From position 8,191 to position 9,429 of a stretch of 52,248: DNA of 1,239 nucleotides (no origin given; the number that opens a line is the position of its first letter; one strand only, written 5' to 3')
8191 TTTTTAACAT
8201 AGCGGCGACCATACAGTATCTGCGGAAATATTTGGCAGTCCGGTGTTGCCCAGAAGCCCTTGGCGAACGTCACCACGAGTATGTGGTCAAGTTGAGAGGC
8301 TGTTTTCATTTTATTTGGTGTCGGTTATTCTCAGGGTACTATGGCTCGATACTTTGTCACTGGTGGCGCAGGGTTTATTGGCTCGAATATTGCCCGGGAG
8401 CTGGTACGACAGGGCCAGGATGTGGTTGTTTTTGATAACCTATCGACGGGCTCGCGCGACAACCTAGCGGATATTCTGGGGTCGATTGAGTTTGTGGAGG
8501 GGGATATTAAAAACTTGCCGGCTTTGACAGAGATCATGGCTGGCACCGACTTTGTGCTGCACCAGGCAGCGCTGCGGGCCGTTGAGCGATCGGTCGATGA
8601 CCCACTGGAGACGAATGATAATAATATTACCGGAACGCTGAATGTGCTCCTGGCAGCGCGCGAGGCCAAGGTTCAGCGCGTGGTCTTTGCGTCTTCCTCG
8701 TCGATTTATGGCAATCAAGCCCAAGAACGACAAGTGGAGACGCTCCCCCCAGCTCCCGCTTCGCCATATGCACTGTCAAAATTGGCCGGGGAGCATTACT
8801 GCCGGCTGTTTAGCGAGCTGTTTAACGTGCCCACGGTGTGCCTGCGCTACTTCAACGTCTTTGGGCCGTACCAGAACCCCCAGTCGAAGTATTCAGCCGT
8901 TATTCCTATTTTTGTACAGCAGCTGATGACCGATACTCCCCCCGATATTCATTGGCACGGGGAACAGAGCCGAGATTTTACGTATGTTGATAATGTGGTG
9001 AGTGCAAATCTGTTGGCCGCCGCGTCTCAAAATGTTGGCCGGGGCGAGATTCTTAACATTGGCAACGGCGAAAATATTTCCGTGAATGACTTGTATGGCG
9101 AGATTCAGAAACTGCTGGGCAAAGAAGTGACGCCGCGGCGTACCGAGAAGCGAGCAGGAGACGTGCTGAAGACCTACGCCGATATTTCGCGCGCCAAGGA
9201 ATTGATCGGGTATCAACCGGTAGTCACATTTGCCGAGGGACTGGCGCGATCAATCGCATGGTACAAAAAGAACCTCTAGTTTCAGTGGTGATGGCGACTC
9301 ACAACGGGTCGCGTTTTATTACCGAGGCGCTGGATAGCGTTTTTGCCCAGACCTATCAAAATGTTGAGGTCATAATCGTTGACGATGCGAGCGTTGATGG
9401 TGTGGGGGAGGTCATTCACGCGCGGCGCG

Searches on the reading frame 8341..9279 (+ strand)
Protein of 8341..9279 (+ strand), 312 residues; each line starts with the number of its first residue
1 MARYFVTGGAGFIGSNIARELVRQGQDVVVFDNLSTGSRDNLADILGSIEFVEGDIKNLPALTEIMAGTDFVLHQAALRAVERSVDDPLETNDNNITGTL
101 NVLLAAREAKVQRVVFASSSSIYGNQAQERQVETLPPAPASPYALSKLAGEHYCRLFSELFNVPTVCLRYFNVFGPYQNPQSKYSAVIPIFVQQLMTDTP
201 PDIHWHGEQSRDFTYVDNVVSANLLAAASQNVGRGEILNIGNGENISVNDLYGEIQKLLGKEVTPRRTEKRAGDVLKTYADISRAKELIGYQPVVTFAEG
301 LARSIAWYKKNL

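Call 86: find_encoding_contigs(protein=window:8341-9279:+, flank=10000, max_places=1)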
Protein window:8341-9279:+ (312 aa): 10 contigs read that carry it; 1 place shown.
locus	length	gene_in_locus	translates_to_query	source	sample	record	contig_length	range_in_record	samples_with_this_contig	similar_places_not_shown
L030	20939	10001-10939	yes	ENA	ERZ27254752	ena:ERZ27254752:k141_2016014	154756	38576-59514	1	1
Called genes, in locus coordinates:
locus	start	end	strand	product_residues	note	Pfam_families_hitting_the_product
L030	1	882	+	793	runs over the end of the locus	-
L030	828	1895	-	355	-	PF13472:Lipase_GDSL_2 (faint)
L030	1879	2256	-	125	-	PF19588:SxtJ (weak)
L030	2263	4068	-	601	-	PF02543:Carbam_trans_N, PF16861:Carbam_trans_C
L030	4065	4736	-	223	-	PF05175:MTS, PF05401:NodS (weak), PF02353:CMAS (faint), PF13489:Methyltransf_23, PF13847:Methyltransf_31, PF08241:Methyltransf_11, PF08242:Methyltransf_12, PF13649:Methyltransf_25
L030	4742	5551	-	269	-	PF13489:Methyltransf_23, PF13847:Methyltransf_31, PF08241:Methyltransf_11, PF08242:Methyltransf_12, PF13649:Methyltransf_25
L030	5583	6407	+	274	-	PF00535:Glycos_transf_2, PF10111:Glyco_tranf_2_2, PF13641:Glyco_tranf_2_3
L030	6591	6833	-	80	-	-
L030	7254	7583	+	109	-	-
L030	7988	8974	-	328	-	PF13692:Glyco_trans_1_4, PF00534:Glycos_transf_1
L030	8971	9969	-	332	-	PF13692:Glyco_trans_1_4, PF00534:Glycos_transf_1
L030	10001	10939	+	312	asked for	PF01073:3Beta_HSD, PF01370:Epimerase, PF02719:Polysacc_synt_2, PF04321:RmlD_sub_bind, PF07993:NAD_binding_4, PF08659:KR (faint), PF13460:NAD_binding_10, PF16363:GDP_Man_Dehyd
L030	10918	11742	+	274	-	PF00535:Glycos_transf_2, PF10111:Glyco_tranf_2_2, PF13641:Glyco_tranf_2_3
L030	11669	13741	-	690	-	PF00535:Glycos_transf_2, PF10111:Glyco_tranf_2_2 (weak), PF13641:Glyco_tranf_2_3, PF13439:Glyco_transf_4, PF13579:Glyco_trans_4_4, PF00534:Glycos_transf_1, PF13692:Glyco_trans_1_4, PF13524:Glyco_trans_1_2 (faint)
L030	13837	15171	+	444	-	PF13378:MR_MLE_C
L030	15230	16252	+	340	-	PF01073:3Beta_HSD, PF01370:Epimerase, PF04321:RmlD_sub_bind, PF13460:NAD_binding_10 (weak), PF16363:GDP_Man_Dehyd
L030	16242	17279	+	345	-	PF00676:E1_dh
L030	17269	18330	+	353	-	PF02779:Transket_pyr, PF02780:Transketolase_C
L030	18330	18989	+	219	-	PF13580:SIS_2, PF01380:SIS (weak)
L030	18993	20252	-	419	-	-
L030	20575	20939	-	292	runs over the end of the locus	PF00459:Inositol_P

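Call 106: search_protein_families(library=pfam, proteins=[L030:7376-7891:-, L030:7068-7487:-], max_evalue=0.01)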
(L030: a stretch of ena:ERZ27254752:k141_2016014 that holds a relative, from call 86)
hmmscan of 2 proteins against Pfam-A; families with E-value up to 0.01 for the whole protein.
L030:7376-7891:- (172 aa): 1 family
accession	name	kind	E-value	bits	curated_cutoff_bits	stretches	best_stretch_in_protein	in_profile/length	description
PF13340.11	DUF4096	-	3e-28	98.3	34.3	1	12-85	1-76/76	Putative transposase of IS4/5 family (DUF4096)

L030:7068-7487:- (140 aa): 2 families
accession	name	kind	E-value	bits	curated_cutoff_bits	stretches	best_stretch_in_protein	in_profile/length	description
PF01609.27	DDE_Tnp_1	-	4.2e-12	46.7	23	1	2-128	42-198/200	Transposase DDE domain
PF13586.12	DDE_Tnp_1_2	-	2.4e-08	34.7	29.2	1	45-130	3-84/86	Transposase DDE domain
